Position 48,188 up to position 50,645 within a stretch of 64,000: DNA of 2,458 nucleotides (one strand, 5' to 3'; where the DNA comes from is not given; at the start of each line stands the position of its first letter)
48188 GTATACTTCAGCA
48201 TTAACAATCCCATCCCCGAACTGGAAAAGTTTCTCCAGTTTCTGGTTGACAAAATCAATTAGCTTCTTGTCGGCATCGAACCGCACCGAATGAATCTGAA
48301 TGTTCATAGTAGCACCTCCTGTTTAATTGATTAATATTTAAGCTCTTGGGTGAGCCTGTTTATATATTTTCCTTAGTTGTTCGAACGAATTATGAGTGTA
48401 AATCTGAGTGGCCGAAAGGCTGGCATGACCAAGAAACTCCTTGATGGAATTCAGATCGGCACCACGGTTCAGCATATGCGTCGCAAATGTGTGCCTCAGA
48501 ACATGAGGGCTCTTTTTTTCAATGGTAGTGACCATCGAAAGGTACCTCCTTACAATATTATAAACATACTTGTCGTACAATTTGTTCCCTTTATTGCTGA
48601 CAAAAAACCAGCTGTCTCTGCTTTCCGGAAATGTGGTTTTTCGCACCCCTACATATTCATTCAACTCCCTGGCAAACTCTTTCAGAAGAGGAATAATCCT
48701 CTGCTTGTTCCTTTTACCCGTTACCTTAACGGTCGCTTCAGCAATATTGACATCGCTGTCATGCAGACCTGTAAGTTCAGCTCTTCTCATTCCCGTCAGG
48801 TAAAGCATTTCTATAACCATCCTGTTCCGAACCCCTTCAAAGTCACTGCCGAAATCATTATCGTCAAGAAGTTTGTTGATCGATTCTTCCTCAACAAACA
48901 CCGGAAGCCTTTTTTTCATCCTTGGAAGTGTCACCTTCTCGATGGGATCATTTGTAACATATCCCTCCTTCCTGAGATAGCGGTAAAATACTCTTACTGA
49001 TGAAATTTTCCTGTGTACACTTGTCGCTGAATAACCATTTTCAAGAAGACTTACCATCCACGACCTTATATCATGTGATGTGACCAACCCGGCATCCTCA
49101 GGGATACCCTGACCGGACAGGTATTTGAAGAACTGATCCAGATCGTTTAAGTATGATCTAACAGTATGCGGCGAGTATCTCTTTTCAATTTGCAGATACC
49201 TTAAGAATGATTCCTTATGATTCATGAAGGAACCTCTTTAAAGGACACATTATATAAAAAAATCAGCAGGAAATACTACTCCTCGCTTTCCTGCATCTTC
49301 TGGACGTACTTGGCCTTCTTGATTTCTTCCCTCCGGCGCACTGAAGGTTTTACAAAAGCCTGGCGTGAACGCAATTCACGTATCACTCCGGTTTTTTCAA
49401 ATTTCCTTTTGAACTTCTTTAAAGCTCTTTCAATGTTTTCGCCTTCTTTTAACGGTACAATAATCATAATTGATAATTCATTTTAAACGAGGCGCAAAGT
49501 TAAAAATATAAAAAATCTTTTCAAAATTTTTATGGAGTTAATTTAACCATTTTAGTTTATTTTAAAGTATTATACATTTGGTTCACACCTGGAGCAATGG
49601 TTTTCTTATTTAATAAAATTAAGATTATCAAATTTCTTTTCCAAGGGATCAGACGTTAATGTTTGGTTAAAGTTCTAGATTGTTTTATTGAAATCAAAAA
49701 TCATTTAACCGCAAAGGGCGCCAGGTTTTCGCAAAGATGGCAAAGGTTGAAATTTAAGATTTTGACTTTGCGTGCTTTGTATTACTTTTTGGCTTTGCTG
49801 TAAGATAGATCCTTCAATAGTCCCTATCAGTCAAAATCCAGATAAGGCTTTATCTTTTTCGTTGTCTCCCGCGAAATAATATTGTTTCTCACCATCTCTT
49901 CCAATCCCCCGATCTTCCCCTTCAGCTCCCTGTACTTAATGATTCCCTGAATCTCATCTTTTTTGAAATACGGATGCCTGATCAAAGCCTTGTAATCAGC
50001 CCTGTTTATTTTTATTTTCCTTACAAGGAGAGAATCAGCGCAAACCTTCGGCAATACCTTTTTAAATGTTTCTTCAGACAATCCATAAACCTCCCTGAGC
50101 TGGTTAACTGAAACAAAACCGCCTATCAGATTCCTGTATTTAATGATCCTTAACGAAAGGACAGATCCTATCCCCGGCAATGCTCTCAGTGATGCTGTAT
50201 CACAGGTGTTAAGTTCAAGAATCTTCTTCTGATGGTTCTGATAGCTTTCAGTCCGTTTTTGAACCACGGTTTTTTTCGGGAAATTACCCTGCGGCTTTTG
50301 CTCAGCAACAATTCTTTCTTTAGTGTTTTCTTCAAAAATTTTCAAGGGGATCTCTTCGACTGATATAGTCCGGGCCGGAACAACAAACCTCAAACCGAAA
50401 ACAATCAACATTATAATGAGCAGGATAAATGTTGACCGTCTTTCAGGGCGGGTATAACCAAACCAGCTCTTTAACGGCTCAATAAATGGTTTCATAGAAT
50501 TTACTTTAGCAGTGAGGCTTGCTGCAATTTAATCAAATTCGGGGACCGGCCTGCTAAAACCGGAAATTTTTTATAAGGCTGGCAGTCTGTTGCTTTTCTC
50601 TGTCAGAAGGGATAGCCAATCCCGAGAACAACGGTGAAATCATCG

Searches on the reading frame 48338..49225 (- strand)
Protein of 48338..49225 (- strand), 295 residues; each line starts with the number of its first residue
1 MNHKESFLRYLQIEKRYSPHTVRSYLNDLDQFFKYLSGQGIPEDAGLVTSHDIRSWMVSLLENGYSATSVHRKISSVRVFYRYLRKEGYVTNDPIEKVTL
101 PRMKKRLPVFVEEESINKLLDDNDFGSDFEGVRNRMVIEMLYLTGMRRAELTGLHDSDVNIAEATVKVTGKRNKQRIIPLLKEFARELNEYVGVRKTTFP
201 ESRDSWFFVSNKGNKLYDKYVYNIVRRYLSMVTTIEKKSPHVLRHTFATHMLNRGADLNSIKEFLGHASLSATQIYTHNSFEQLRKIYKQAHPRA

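Call 63: search_protein_families(library=pfam, proteins=[window:48338-49225:-], max_evalue=0.00001)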
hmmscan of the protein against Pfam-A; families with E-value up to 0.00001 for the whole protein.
window:48338-49225:- (295 aa): 3 families
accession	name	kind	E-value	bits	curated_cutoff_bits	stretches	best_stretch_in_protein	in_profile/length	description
PF00589.27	Phage_integrase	-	2.7e-40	138.4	27.1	1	112-282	4-171/172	Phage integrase family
PF02899.23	Phage_int_SAM_1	-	5.2e-24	84.8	22.3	1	5-88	2-83/83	Phage integrase, N-terminal SAM-like domain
PF13495.12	Phage_int_SAM_4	-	7.2e-09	36.4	27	0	5-40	47-82/85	Phage integrase, N-terminal SAM-like domain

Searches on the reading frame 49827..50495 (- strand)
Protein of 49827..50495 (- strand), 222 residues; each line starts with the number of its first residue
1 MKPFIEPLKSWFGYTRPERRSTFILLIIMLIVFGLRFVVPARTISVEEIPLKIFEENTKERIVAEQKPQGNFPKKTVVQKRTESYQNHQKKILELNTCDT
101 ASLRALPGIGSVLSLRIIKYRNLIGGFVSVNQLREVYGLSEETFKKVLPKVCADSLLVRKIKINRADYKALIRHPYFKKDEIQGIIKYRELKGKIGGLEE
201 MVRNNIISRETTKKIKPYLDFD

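Call 63: search_protein_families(library=pfam, proteins=[window:49827-50495:-], max_evalue=0.00001)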
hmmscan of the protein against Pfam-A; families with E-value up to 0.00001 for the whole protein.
window:49827-50495:- (222 aa): 1 family
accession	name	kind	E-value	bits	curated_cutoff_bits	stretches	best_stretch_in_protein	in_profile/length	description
PF12836.13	HHH_3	-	1.4e-23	83.1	27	1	91-151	4-64/65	Helix-hairpin-helix motif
